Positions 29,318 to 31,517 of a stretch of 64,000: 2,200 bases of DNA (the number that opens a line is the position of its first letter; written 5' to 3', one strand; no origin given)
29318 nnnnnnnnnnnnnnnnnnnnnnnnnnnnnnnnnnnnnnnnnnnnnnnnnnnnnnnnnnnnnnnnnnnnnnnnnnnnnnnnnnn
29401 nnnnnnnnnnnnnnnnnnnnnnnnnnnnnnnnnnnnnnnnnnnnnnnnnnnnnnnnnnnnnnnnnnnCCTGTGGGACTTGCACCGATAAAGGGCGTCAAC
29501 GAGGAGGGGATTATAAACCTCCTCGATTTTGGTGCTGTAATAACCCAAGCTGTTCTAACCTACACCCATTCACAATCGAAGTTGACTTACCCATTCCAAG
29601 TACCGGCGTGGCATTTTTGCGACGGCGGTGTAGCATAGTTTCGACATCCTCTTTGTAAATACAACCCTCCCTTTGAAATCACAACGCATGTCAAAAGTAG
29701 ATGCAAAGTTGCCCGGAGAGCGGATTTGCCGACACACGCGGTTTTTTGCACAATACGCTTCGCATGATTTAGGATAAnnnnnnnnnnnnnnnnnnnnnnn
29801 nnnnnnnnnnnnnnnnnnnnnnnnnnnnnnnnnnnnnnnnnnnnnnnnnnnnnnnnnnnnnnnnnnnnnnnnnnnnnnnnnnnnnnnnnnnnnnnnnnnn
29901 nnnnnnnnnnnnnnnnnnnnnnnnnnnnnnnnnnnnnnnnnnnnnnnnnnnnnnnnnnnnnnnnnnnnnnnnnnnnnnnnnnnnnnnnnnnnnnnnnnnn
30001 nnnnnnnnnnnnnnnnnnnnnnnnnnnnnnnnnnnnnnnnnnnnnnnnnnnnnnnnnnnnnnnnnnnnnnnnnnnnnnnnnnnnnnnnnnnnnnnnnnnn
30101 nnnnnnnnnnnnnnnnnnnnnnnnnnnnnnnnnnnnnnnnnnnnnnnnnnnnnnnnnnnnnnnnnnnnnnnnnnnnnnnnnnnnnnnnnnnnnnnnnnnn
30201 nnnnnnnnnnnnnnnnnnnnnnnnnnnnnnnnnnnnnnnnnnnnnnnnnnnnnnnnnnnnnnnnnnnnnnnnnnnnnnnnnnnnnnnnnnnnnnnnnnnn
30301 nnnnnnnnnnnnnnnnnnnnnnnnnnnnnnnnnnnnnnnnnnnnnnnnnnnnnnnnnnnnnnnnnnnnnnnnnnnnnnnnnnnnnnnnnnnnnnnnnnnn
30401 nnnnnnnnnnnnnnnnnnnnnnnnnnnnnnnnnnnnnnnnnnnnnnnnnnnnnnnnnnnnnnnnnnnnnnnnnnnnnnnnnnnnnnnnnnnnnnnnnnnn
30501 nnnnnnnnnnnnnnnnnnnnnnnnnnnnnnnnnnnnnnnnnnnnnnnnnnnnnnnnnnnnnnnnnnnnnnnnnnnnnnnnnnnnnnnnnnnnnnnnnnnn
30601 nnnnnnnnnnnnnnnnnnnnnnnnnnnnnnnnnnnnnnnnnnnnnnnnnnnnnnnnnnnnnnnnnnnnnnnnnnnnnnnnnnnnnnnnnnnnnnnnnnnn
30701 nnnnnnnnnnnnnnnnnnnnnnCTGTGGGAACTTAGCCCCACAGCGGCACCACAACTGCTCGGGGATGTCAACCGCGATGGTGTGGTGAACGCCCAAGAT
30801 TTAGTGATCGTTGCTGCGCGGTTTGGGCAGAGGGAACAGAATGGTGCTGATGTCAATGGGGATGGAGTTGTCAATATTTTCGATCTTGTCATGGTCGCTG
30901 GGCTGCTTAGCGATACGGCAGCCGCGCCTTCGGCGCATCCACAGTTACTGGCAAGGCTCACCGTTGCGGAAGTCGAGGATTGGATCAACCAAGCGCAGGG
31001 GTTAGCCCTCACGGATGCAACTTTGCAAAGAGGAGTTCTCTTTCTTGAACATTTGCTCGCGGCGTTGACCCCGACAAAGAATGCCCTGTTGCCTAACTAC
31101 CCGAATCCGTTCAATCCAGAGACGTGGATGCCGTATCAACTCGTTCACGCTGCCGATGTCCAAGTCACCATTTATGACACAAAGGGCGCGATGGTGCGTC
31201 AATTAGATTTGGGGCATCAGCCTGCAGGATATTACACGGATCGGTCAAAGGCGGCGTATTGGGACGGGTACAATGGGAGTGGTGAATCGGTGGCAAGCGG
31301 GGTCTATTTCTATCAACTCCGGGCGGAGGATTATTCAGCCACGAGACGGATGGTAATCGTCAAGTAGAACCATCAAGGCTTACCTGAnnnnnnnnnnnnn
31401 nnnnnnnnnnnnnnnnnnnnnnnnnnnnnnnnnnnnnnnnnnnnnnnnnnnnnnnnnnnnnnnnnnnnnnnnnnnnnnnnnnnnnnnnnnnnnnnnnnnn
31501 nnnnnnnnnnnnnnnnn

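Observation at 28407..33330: Tandem array of three secreted WD40 beta-propeller paralogs; one retains dockerin and T9SS sorting tail, the other two end in a stop followed by out-of-frame dockerin remnants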

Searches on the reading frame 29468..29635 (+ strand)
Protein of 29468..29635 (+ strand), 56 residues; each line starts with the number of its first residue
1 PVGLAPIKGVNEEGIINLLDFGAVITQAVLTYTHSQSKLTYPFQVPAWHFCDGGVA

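Call 9: search_protein_families(library=pfam, proteins=[window:29468-29635:+], max_evalue=10)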
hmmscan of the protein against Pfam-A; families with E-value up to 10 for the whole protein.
seq(56 aa): 0 families
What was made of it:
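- On Type I dockerin: The P1 and P3 remnants have one degenerate loop, out of frame, and give no Pfam hit (call 9).
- Tried and rejected: Pfam finds nothing in the remnant peptides (call 9).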

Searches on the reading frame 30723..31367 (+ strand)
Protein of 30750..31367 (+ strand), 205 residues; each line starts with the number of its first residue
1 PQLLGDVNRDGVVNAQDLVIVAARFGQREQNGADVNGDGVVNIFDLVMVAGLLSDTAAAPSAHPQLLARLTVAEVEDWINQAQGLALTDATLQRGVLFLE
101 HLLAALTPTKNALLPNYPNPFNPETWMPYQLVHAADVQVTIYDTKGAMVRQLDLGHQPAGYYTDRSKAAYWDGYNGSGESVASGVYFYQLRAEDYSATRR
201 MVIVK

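Call 8: search_protein_families(library=ncbifam, proteins=[window:30750-31367:+], max_evalue=0.01)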
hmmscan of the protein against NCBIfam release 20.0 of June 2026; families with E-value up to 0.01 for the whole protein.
window:30750-31367:+ (205 aa): 7 families
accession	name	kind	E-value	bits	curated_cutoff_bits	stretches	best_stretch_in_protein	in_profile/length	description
NF005176.1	PRK06655.1-1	equivalog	3.8e-08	33.5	230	1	133-194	95-151/197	flagellar hook assembly protein FlgD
TIGR04183.1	Por_Secre_tail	domain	6.5e-08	32.4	23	1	117-203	2-71/72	T9SS type A sorting domain-containing protein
NF033707.1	T9SS_sortase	equivalog_domain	7.1e-07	27.2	420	1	115-193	1000-1078/1095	type IX secretion system sortase PorU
NF009276.0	PRK12633.1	equivalog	2.5e-06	27.4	383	1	133-197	127-186/234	flagellar basal body rod modification protein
NF052323.1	T9SSA_dep_M6i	equivalog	6e-06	24.5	600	1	116-202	960-1036/1043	T9SS-dependent M6-like inactivated metalloprotease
NF041540.1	dockerin_GC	domain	1.3e-05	25.5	29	1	7-47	12-57/67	GC-type dockerin domain-anchored protein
NF052228.1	T9SS_PorZ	equivalog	2.8e-05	22.8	260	1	117-198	676-748/757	type IX secretion system anionic LPS delivery protein PorZ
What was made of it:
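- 31098..31358 (+): C-terminal Ig-like beta-sandwich domain of P2 (T9SS type A sorting / FlgD_ig type). It begins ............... TIGR04183 32.4 bits, above the cutoff of 23 (call 8).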

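Call 9: search_protein_families(library=pfam, proteins=[window:30750-31367:+], max_evalue=10)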
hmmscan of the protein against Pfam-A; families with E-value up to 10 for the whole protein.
window:30750-31367:+ (205 aa): 9 families
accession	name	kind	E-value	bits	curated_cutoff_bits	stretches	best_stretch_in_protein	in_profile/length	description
PF13860.13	FlgD_ig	-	2e-10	41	27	1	134-193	22-76/79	FlgD Ig-like domain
PF00404.24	Dockerin_1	-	2.9e-10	40.6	22.9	1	4-50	1-53/57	Dockerin type I domain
PF18962.6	Por_Secre_tail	-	1.4e-05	25.7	27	1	117-203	2-75/75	Secretion system C-terminal sorting domain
PF13585.12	CHU_C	-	0.00015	22.2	27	1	129-193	21-73/86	CHU_C Type IX secretion signal domain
PF00036.39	EF-hand_1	-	0.00097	19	25.4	2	6-21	10-25/29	EF hand domain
PF13202.12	EF-hand_5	-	0.0061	16.4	25.9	2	33-43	8-18/25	EF hand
PF02924.19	HDPD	-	0.083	13.5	29.1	1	162-203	42-82/116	Bacteriophage lambda head decoration protein D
PF13405.12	EF-hand_6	-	0.11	12.8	25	0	6-20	10-24/30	EF-hand domain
PF13499.12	EF-hand_7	-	0.22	12.4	30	0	6-30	12-35/67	EF-hand domain pair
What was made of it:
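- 30759..30899 (+): Type I dockerin of P2, with two Ca-binding loops: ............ and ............. PF00404 E 2.9e-10, 40.6 bits (call 9).
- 31098..31358 (+): PF13860 41 bits (call 9).
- On Type I dockerin: P2 scores 40.6 bits against a cutoff of 22.9 and has the loops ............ and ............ (call 9).
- On T9SS type A cargo: PF18962 scores 25.7 bits, below its cutoff of 27, and the related PF13860 scores 41 bits, above its cutoff of 27 (call 9).
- Closest known: Type I dockerin-cohesin pairs of cellulosomes. Same: PF00404 is above threshold (call 9).
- Checked: Dockerin_1 PF00404: 40.6 bits, cutoff 22.9 (call 9). FlgD_ig PF13860: 41 bits, cutoff 27 (call 9). Pfam Por_Secre_tail: 25.7 bits, just under its cutoff of 27 (call 9).
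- Pfam Por_Secre_tail falls just below its threshold (call 9).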

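Call 51: predict_structure(alignment_id=A1)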
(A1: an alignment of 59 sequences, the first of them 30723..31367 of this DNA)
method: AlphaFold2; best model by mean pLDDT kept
length: 214 residues; sequences in the alignment: 59
mean_pLDDT: 87.6   pTM: 0.77
mean pLDDT of the five models: 87.6, 84.0, 82.2, 79.3, 77.5
residues with pLDDT >= 90: 145; 70-90: 43; 50-70: 25; < 50: 1
segments of 3 or more residues with pLDDT < 50: none
pLDDT, mean of each block of 10 residues (from residue 1): 56 87 90 87 92 94 63 71 94 92 93 92 78 89 97 97 95 90 94 95 96 84
secondary structure, 60 per line:
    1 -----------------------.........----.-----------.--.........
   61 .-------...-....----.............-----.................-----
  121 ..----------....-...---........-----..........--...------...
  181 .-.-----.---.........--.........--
elements in order: H24-32 H52-61 H73-76 H81-93 H99-115 E133-136 E138-140 E144-151 E157-166 E169-171 E178-181 E193-201 E204-212
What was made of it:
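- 31098..31358 (+): Tail model pLDDT 87.6 (call 51).
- On T9SS type A cargo: The tail model (pLDDT 87.6, call 51) hits PorU 6za2 (E 2e-4), PorZ 5m11 (3e-4) and the cargo CTDs 8glk_D and 8gl6_D (2-4e-3).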

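Call 54: fold_search(model_id=the predicted structure, library=pdb)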
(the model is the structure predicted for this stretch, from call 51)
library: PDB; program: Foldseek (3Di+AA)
matches with E <= 10: 1440; with E <= 0.001: 23
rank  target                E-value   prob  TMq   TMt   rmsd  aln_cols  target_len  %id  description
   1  7eha_B                4.5e-05  1.00  0.29  0.37   7.0       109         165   23  Crystal structure of the flagellar hook cap from Salmonella enterica serovar Typhimurium (released 2021-11-24)
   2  7bhq_B                6.4e-05  1.00  0.27  0.28  20.3       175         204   19  In situ assembled Salmonella FlgD hook cap complex (released 2021-05-05)
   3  3eif                  7.7e-05  1.00  0.29  0.08   5.7       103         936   16  1.9 angstrom crystal structure of the active form of the C5a peptidase from Streptococcus pyogenes (ScpA) (released 2009-02-24)
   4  7eh9_B                8.7e-05  1.00  0.28  0.42   4.3        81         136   26  Crystal structure of the flagellar hook cap fragment from Salmonella enterica serovar Typhimurium (released 2021-11-24)
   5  7bj3                  9.8e-05  1.00  0.32  0.08   5.1       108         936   16  ScpA from Streptococcus pyogenes, S512A active site mutant (released 2021-05-12)
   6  3osv_D                9.8e-05  1.00  0.31  0.49   6.7       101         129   22  The crytsal structure of FLGD from P. Aeruginosa (released 2011-05-04)
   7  7eh9_A                1.3e-04  1.00  0.27  0.43   8.4       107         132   23  Crystal structure of the flagellar hook cap fragment from Salmonella enterica serovar Typhimurium (released 2021-11-24)
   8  7eha_C                1.3e-04  1.00  0.27  0.35   8.4       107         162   22  Crystal structure of the flagellar hook cap from Salmonella enterica serovar Typhimurium (released 2021-11-24)
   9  7bhq_D                1.3e-04  1.00  0.29  0.30  23.9       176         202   19  In situ assembled Salmonella FlgD hook cap complex (released 2021-05-05)
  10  3osv_C                1.4e-04  1.00  0.31  0.48   6.7       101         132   21  The crytsal structure of FLGD from P. Aeruginosa (released 2011-05-04)
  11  7eha_A                1.8e-04  1.00  0.27  0.32  18.9       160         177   20  Crystal structure of the flagellar hook cap from Salmonella enterica serovar Typhimurium (released 2021-11-24)
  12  6za2_A                2.1e-04  1.00  0.32  0.07   4.7       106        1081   20  Crystal structure of dimeric latent PorU from Porphyromonas gingivalis (released 2021-09-29)
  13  7bhq_C                2.1e-04  1.00  0.27  0.29  19.2       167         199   20  In situ assembled Salmonella FlgD hook cap complex (released 2021-05-05)
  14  3osv_A                2.3e-04  1.00  0.31  0.49   6.7       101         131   21  The crytsal structure of FLGD from P. Aeruginosa (released 2011-05-04)
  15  5m11                  2.9e-04  1.00  0.28  0.09   4.3       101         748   21  Structural and functional probing of PorZ, an essential bacterial surface component of the type-IX secretion system of h (released 2016-11-09)
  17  7eha_E                3.7e-04  1.00  0.27  0.34   9.0       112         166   22  Crystal structure of the flagellar hook cap from Salmonella enterica serovar Typhimurium (released 2021-11-24)
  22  6za2_B                7.5e-04  1.00  0.33  0.07   3.6       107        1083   19  Crystal structure of dimeric latent PorU from Porphyromonas gingivalis (released 2021-09-29)
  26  8glk_D                2.4e-03  1.00  0.29  0.72   3.3        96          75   11  The Type 9 Secretion System dGldL peak II, NucA substrate bound complex (released 2024-01-31)
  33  8gl6_D                4.3e-03  1.00  0.26  0.63   4.7        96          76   11  The Type 9 Secretion System in vitro assembled, RemA-CTD substrate bound complex (released 2024-01-31)
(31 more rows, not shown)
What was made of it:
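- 31098..31358 (+): Foldseek hits to FlgD, PorU, PorZ and T9SS cargo CTDs (call 54).
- On T9SS type A cargo: FlgD ranks first (7eha, 4.5e-5) (call 54).
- Closest known: T9SS type A cargo proteins of Bacteroidota. Same: The predicted fold superposes on the PorU and PorZ CTDs and on cargo CTDs in 8glk and 8gl6 (call 54).
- Closest known: T9SS type A cargo proteins of Bacteroidota. Different: The CTD matches the FlgD Ig-like domain equally well or better (calls 9, 54).
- The tail model is confident, at pLDDT 87.6, and its sandwich domain matches FlgD, PorU, PorZ and T9SS cargo CTDs (calls 51, 54). The CTD fold matches the FlgD Ig-like domain at least as well as it matches T9SS CTDs (call 54).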
